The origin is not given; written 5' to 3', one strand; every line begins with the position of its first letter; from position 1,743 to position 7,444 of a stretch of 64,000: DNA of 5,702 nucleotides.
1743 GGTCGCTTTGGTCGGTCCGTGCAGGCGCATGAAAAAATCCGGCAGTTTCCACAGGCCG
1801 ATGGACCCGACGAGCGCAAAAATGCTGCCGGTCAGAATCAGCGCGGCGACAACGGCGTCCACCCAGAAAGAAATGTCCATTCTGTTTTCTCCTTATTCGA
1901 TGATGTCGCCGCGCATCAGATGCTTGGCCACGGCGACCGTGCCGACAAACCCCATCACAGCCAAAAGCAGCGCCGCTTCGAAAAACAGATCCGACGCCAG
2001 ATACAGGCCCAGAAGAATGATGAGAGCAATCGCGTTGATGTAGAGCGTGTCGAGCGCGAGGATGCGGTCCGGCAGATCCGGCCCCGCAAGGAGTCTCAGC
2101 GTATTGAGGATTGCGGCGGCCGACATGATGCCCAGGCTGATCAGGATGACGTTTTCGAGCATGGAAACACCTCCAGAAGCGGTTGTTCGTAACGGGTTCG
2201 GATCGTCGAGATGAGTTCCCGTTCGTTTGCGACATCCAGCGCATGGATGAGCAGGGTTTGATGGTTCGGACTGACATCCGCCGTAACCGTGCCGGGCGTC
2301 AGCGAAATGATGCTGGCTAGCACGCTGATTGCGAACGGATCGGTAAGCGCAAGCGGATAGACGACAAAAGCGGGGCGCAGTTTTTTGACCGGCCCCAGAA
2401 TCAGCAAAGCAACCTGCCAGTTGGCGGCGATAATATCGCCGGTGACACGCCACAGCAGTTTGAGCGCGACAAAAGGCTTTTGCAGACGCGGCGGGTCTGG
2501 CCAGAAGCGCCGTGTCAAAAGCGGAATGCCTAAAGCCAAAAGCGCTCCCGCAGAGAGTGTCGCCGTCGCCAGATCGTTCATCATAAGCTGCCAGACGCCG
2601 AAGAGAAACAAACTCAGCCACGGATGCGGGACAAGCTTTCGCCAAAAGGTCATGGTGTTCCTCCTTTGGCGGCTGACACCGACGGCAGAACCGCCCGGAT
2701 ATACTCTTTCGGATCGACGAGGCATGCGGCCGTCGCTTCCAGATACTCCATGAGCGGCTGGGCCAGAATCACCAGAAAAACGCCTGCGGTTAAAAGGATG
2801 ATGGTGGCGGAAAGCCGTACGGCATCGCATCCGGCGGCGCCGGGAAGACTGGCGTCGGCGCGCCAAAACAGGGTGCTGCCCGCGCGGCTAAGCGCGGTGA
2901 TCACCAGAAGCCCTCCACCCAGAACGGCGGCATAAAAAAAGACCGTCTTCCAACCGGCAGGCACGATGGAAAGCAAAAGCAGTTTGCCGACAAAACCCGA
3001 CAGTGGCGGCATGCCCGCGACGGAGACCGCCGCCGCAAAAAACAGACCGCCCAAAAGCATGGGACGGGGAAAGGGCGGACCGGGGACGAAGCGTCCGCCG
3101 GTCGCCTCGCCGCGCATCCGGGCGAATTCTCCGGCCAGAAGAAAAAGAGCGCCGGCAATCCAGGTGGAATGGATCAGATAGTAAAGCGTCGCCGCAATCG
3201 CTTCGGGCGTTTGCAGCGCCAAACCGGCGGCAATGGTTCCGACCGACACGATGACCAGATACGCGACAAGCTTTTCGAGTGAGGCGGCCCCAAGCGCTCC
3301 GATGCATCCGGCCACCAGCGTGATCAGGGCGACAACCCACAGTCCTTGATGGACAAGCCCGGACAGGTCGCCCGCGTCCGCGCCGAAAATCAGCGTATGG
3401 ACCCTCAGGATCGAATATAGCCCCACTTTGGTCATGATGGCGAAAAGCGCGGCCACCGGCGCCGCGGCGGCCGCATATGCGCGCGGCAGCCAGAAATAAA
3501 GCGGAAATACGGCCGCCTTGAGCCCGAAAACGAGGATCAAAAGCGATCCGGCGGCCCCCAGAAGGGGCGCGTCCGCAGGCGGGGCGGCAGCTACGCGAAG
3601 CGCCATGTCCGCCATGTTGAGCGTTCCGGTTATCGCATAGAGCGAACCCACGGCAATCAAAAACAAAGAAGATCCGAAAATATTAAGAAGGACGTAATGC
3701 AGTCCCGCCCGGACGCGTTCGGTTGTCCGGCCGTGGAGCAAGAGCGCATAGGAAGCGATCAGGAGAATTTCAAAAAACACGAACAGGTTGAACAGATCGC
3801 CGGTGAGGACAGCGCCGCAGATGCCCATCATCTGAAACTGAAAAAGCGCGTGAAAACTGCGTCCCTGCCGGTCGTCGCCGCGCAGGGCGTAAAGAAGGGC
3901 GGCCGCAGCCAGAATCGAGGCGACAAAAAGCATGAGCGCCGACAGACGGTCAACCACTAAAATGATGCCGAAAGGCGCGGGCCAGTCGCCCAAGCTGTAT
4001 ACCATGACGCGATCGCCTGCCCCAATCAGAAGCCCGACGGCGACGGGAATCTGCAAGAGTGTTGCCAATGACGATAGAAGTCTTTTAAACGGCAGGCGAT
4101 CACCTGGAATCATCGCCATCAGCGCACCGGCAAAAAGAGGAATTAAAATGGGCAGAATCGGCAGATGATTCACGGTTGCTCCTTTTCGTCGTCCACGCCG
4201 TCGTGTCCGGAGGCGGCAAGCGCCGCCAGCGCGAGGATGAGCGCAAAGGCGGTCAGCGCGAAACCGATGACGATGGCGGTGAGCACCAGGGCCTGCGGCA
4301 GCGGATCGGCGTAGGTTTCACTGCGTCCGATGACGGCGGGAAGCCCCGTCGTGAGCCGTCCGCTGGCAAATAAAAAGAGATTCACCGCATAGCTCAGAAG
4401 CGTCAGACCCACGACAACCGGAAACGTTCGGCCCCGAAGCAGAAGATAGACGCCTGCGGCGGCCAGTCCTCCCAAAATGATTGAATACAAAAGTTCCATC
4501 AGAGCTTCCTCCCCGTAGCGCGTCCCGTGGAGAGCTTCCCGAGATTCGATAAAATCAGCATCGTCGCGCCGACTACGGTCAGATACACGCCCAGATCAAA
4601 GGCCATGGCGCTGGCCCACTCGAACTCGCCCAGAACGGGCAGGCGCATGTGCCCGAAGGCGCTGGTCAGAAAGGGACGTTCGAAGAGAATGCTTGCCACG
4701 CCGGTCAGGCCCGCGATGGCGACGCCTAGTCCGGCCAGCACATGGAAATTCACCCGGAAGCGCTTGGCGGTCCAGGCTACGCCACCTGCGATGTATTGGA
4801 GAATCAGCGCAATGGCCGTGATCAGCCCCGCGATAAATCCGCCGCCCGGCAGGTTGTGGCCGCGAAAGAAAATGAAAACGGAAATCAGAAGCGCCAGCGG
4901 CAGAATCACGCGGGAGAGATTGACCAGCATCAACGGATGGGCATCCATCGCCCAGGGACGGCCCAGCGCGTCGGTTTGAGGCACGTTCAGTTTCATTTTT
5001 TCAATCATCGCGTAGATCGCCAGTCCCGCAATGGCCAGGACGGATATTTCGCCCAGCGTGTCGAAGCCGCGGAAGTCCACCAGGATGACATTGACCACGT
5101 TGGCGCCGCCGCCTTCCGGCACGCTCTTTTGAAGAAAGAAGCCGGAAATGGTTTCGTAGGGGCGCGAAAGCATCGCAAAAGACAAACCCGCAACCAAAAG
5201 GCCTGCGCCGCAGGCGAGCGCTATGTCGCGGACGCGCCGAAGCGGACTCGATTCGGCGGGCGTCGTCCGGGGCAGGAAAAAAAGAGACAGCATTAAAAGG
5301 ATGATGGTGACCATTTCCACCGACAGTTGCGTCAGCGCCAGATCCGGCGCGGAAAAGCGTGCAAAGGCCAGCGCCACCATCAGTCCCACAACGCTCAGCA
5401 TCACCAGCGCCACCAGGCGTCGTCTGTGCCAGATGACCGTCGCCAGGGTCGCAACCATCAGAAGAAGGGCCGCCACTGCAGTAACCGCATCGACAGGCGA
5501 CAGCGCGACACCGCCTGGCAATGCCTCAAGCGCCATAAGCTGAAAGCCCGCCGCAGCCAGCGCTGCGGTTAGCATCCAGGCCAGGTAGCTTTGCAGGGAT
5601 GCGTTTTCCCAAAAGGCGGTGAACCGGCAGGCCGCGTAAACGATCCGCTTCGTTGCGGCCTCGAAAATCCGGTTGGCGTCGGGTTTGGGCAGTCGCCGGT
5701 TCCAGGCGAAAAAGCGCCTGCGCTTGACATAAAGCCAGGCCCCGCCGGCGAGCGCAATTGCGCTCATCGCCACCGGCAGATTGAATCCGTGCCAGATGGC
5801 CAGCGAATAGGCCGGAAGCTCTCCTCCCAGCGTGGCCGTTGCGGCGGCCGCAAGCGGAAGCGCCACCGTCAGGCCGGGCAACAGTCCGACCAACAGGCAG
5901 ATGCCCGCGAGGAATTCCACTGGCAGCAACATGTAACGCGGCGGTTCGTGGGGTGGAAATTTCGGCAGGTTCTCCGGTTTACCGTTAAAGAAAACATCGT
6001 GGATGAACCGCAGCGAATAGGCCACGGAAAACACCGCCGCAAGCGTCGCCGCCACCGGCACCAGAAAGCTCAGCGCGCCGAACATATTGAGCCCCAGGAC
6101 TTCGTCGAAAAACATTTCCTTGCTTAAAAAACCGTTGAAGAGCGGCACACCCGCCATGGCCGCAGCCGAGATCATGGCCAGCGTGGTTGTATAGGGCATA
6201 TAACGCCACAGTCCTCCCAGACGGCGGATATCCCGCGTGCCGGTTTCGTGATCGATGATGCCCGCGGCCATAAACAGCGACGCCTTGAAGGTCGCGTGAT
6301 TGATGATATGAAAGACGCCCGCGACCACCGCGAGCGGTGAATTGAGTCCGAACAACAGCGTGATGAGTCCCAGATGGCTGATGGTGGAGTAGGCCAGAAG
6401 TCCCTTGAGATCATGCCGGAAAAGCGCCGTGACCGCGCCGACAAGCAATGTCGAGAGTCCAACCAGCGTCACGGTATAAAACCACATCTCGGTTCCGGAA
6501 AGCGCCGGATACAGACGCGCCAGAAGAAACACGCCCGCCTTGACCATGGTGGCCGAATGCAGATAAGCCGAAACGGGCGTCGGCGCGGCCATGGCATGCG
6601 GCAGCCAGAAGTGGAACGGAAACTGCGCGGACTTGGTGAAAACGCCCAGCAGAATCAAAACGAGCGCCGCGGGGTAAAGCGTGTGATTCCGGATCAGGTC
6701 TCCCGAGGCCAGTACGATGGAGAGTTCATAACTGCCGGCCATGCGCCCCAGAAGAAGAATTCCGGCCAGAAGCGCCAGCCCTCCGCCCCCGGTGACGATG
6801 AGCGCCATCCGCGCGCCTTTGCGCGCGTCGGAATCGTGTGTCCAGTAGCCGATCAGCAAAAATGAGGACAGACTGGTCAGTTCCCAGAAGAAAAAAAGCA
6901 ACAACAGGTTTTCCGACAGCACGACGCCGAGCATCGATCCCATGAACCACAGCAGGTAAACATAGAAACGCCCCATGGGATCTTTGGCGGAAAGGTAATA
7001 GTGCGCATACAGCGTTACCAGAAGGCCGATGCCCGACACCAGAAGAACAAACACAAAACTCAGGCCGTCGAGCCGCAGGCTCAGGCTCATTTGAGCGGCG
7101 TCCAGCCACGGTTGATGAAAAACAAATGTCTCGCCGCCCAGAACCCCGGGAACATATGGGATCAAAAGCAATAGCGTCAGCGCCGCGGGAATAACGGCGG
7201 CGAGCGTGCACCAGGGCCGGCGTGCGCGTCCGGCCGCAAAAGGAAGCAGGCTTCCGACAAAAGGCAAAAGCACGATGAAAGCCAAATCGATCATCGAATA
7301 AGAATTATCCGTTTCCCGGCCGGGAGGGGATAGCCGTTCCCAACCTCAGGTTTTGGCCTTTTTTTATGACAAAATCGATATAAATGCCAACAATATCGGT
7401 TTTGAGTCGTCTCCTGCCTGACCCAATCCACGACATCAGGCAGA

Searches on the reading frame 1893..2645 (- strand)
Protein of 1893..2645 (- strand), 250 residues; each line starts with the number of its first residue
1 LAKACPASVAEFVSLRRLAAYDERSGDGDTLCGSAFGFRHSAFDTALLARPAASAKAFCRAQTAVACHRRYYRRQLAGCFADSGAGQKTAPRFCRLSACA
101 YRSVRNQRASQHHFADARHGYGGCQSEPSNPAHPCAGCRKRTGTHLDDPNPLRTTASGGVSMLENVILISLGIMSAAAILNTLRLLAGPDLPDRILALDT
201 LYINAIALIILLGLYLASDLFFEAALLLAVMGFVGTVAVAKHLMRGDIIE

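Call 46: search_protein_families(library=pfam, max_evalue=0.00001, proteins=[window:1893-2645:-])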
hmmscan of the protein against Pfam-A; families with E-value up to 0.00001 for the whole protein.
window:1893-2645:- (250 aa): 1 family
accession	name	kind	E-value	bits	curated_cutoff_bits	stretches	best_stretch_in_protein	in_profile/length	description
PF04066.18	MrpF_PhaF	-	4e-19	69.2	23.3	1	192-243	1-52/53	Multiple resistance and pH regulation protein F (MrpF / PhaF)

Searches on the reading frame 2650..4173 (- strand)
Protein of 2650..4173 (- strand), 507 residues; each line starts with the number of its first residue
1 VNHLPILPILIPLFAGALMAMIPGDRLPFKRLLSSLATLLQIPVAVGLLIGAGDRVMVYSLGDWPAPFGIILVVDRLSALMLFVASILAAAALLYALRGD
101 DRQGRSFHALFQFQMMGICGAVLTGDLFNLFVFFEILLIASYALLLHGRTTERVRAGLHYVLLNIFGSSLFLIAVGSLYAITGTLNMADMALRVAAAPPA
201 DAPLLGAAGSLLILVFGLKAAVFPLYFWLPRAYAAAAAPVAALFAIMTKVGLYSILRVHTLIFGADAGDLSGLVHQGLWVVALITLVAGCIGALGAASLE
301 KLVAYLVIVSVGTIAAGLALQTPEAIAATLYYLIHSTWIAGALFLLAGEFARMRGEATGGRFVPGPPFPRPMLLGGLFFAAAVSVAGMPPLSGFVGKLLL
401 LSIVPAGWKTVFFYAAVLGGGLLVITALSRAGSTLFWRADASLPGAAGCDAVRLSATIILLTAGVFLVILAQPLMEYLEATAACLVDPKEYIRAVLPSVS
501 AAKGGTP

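Call 46: search_protein_families(library=pfam, max_evalue=0.00001, proteins=[window:2650-4173:-])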
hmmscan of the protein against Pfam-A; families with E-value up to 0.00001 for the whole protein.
window:2650-4173:- (507 aa): 1 family
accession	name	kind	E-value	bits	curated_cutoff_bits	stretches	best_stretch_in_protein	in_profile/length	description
PF00361.26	Proton_antipo_M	-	6.4e-37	127.8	21.5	1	125-417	2-288/294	NADH:quinone oxidoreductase/Mrp antiporter, TM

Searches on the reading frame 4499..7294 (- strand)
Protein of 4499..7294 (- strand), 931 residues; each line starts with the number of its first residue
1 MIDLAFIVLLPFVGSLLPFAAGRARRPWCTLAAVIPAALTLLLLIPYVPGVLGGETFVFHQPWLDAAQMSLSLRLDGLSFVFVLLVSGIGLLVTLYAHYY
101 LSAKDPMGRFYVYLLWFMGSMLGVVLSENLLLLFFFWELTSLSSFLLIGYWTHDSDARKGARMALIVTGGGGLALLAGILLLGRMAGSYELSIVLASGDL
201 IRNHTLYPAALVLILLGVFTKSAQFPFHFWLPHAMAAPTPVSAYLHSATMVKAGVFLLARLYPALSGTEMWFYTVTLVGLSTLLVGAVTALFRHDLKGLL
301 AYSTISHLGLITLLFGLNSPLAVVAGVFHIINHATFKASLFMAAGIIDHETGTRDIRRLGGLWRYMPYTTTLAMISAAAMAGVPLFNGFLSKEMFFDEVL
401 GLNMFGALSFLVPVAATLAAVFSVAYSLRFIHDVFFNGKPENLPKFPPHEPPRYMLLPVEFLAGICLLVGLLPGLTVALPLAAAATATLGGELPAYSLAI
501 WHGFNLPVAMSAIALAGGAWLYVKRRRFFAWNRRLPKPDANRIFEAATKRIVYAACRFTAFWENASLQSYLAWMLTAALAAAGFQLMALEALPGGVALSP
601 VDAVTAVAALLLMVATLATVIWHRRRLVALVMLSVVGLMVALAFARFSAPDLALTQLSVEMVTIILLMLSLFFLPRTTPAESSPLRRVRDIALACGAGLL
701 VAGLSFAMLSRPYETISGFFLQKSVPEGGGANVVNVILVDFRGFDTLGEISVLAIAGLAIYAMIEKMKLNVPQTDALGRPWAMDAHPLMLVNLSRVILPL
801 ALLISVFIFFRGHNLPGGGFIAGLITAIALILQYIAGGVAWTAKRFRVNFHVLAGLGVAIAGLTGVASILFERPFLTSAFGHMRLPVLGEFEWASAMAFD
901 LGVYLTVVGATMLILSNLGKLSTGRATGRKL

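Call 46: search_protein_families(library=pfam, max_evalue=0.00001, proteins=[window:4499-7294:-])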
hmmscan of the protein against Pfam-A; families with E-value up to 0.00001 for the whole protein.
window:4499-7294:- (931 aa): 5 families
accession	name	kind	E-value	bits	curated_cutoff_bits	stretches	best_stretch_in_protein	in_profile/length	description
PF00361.26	Proton_antipo_M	-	1.2e-61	208.9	21.5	1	127-410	1-286/294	NADH:quinone oxidoreductase/Mrp antiporter, TM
PF04039.18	MnhB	-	4.8e-37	127.5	22.5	1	791-912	3-126/127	Domain related to MnhB subunit of Na+/H+ antiporter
PF20501.3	MbhE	-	2.2e-30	105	27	1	685-768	1-85/98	MBH, subunit E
PF13244.11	MbhD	-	1.5e-19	70.4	27.2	1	611-676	1-67/67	MBH, subunit D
PF00662.26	Proton_antipo_N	-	6.5e-09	36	24.5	1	63-111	1-51/51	NADH-Ubiquinone oxidoreductase (complex I), chain 5 N-terminus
